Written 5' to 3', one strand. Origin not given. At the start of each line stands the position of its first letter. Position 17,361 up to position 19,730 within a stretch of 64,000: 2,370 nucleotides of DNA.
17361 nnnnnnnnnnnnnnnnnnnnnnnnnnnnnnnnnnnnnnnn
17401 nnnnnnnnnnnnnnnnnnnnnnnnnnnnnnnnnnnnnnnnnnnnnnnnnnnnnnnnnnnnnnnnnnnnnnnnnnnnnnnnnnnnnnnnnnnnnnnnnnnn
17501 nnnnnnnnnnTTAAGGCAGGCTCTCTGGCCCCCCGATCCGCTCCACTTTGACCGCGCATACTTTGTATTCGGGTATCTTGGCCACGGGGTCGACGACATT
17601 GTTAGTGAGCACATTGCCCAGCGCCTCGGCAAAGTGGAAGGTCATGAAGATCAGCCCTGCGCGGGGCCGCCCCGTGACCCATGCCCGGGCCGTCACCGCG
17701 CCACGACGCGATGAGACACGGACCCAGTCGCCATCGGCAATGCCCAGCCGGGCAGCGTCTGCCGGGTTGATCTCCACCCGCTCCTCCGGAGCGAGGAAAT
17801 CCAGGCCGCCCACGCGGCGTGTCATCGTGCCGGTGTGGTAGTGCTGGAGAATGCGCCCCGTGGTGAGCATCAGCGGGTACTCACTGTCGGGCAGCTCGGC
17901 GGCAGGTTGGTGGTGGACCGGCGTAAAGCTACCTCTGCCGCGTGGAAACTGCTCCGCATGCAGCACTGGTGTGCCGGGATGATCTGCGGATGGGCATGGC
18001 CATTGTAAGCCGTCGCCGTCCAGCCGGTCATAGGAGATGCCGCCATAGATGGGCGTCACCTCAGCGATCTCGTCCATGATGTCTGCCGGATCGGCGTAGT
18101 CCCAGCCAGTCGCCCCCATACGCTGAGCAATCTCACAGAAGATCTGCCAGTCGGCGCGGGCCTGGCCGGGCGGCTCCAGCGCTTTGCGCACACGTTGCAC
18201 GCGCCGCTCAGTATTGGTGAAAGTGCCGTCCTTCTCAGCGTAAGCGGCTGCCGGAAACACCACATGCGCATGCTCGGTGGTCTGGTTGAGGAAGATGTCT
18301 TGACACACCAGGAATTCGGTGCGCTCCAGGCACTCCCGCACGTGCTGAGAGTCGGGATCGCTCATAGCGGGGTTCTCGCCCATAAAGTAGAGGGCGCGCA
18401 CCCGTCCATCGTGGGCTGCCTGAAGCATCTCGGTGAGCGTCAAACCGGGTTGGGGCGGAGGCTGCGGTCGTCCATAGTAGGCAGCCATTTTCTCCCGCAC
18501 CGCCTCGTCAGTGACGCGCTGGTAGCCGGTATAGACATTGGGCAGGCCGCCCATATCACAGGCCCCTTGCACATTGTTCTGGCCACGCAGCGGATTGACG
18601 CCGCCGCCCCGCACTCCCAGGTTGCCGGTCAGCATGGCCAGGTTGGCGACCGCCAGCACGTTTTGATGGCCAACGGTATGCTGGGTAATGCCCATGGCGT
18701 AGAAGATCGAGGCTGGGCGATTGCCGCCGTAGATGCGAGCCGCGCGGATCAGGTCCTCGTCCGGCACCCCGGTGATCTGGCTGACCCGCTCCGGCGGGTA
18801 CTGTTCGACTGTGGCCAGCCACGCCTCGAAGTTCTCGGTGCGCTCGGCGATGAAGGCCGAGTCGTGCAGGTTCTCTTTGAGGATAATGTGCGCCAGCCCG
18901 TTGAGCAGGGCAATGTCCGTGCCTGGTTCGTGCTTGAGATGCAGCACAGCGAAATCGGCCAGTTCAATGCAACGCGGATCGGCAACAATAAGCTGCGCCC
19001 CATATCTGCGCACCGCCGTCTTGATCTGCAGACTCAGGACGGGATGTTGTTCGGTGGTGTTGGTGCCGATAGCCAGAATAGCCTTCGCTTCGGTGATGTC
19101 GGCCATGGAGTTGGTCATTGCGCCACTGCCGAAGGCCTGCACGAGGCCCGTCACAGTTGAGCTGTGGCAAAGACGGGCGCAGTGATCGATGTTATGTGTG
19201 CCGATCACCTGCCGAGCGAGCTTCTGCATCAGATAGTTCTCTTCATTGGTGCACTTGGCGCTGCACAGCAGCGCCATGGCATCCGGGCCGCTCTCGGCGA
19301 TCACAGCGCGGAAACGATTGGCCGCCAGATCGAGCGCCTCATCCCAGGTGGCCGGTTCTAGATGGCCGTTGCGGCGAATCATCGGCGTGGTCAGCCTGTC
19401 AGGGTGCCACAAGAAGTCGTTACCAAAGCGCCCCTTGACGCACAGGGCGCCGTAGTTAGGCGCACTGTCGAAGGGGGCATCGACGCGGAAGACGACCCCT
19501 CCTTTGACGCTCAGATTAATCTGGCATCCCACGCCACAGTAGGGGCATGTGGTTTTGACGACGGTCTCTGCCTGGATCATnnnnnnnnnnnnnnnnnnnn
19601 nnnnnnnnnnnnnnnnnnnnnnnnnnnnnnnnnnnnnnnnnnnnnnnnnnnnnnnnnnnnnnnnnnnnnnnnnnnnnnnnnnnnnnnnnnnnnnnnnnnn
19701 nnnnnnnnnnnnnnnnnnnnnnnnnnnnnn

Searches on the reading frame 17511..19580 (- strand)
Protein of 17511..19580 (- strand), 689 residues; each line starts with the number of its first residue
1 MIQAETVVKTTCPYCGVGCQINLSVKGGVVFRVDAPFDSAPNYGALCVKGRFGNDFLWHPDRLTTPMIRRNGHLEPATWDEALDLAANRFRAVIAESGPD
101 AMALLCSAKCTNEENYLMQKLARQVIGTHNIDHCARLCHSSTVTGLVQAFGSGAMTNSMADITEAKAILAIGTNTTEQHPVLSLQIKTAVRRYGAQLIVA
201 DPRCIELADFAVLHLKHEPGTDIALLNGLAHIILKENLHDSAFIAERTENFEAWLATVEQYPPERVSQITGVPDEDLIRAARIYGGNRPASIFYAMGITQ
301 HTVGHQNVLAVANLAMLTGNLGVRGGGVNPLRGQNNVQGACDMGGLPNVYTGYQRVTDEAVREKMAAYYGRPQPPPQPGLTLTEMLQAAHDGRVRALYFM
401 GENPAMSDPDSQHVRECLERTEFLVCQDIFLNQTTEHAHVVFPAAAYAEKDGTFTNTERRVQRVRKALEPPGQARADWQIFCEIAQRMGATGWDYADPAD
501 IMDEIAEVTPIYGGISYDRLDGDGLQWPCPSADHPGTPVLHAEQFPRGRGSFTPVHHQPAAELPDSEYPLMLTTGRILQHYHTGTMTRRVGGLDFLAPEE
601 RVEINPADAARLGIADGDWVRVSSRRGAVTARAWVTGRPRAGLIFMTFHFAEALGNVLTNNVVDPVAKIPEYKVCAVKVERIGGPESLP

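Call 4: search_protein_families(library=pfam, proteins=[window:17511-19580:-], max_evalue=0.01)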
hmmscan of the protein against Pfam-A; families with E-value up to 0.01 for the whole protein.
window:17511-19580:- (689 aa): 3 families
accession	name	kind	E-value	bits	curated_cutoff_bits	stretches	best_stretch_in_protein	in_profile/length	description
PF00384.28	Molybdopterin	-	3.4e-86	289.9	24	1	62-486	1-352/353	Molybdopterin oxidoreductase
PF01568.27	Molydop_binding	-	3.6e-36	124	26.8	1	570-676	1-110/110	Molydopterin dinucleotide binding domain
PF04879.21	Molybdop_Fe4S4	-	4.3e-16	59.1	22.7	1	6-56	2-52/55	Molybdopterin oxidoreductase Fe4S4 domain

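Call 5: search_protein_families(library=ncbifam, proteins=[window:17511-19580:-], max_evalue=0.01)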
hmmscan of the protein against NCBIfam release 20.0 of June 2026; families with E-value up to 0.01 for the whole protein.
window:17511-19580:- (689 aa): 29 families (the best 25 are shown)
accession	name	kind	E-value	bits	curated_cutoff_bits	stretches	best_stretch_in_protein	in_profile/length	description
TIGR01591.1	Fdh-alpha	equivalog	6.9e-260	863.8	666.25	1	10-679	1-672/672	formate dehydrogenase subunit alpha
NF047855.1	AssmNtatRedNasC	equivalog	9e-164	546.5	1100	1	3-680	16-707/708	assimilatory nitrate reductase catalytic subunit NasC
NF041323.1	Nitr_red_NasA_Halo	equivalog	2.1e-111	373.6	1000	1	33-679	23-672/673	assimilatory nitrate reductase NasA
NF010055.0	PRK13532.1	equivalog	5.5e-100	335.8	904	3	9-248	44-291/830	nitrate reductase catalytic subunit NapA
TIGR01706.1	NAPA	equivalog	9.4e-94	315.3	930.55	3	8-248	43-291/830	periplasmic nitrate reductase subunit alpha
TIGR01701.1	Fdhalpha-like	subfamily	1.7e-89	300.9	582.15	1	61-680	98-742/744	FdhF/YdeP family oxidoreductase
TIGR01553.1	formate-DH-alph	equivalog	1.8e-88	297.5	814.2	4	7-248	44-304/1009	formate dehydrogenase-N subunit alpha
NF041513.1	formate_DH_Act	exception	1.9e-87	294.2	1400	4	3-247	38-294/1067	formate dehydrogenase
NF005895.0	PRK07860.1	equivalog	2.4e-58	197.8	802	2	9-232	238-458/811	NADH-quinone oxidoreductase subunit G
NF012032.0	PRK15488.1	equivalog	7.9e-55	186.2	694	2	5-491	41-530/759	thiosulfate reductase PhsA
TIGR01973.1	NuoG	equivalog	3.7e-52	178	470.05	1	9-481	216-603/606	NADH-quinone oxidoreductase subunit NuoG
TIGR02693.1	arsenite_ox_L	equivalog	6.9e-52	176.5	359.05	2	60-489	113-574/806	arsenate reductase (azurin) large subunit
TIGR02166.1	dmsA_ynfE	subfamily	7.4e-50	169.8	777.7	2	4-490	41-559/794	DMSO/selenate family reductase complex A subunit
TIGR00509.1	bisC_fam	subfamily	6.9e-45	153.5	1017.55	2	68-504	65-525/772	molybdopterin guanine dinucleotide-containing S/N-oxide reductase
TIGR03479.1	DMSO_red_II_alp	subfamily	2.5e-44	151.6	984.75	3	251-489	388-644/913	molybdopterin-dependent oxidoreductase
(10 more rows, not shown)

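Call 32: search_solved_structures(query=window:17511-19580:-, max_evalue=1e-40)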
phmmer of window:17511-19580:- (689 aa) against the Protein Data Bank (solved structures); distinct sequences matched with E-value up to 1e-40: 31.
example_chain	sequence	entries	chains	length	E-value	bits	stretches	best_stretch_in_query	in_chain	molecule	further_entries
7qv7_S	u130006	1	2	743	5.3e-224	748.5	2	7-559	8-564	Hydrogen dependent carbon dioxide reductase subunit FdhF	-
9t1s_L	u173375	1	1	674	9.1e-214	714.6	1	8-682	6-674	formate dehydrogenase (coenzyme F420)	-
7bkb_D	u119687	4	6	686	7.6e-189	632.3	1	7-684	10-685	Formate dehydrogenase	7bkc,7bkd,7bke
7vw6_A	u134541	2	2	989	2.9e-187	627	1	5-679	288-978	Formate dehydrogenase | Tungsten-containing formate dehydrogenase alpha subunit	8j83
7e5z_A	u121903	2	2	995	3e-187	627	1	5-679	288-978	Formate dehydrogenase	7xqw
9wxb_B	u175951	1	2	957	2.8e-184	617.2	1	5-686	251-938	Formate dehydrogenase alpha subunit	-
6tg9_A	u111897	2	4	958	7.5e-184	615.8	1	5-686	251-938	Formate dehydrogenase subunit alpha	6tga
8rqz_C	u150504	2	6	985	7.2e-173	579.5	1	8-681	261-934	Probable oxidoreductase YjgC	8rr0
9gzq_A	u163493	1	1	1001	7.6e-173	579.4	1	8-681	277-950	Probable oxidoreductase YjgC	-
1aa6_A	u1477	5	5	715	2.3e-171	574.5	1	8-683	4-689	FORMATE DEHYDROGENASE H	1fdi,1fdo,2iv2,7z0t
2jio_A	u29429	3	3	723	1.9e-117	396.3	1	5-541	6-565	PERIPLASMIC NITRATE REDUCTASE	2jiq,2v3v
2jim_A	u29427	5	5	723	2.5e-117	395.9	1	5-541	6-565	PERIPLASMIC NITRATE REDUCTASE | PROTEIN (PERIPLASMIC NITRATE REDUCTASE)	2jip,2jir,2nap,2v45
9vap_A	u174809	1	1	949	5.6e-92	312.1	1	7-490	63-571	Formate dehydrogenase molybdopterin-binding subunit FdhA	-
2nya_A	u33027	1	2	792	5.9e-85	288.9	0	9-246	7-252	Periplasmic nitrate reductase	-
3ml1_A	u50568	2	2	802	1.8e-78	267.5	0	9-248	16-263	Periplasmic nitrate reductase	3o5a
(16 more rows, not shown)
